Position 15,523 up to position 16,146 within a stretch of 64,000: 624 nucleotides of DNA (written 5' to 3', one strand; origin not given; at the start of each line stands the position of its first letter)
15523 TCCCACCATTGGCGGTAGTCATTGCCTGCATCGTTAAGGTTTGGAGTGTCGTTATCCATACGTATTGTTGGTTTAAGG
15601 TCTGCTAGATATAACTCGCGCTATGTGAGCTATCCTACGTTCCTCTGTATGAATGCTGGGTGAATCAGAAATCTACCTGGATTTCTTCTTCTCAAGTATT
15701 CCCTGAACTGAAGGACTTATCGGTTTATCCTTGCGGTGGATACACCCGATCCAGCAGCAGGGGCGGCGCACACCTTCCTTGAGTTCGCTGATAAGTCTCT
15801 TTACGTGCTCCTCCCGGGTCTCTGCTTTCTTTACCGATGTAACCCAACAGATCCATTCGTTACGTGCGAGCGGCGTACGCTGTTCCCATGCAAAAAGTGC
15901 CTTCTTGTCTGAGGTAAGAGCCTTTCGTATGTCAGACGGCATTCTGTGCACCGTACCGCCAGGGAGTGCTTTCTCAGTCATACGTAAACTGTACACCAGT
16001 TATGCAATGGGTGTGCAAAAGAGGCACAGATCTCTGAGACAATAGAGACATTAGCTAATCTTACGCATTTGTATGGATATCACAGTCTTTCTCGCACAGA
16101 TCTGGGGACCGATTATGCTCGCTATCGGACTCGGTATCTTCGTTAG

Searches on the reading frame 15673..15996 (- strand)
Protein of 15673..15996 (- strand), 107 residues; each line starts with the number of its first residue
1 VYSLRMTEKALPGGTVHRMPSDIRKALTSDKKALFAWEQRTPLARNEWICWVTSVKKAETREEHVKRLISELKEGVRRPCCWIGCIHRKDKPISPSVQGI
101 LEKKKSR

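Call 3: search_protein_families(library=pfam, proteins=[window:15673-15996:-], max_evalue=0.01)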
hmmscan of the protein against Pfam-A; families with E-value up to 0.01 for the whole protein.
window:15673-15996:- (107 aa): 1 family
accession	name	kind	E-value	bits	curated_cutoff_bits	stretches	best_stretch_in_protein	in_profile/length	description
PF13376.11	OmdA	-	6e-16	58.6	25.6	1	19-75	4-60/60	Bacteriocin-protection, YdeI or OmpD-Associated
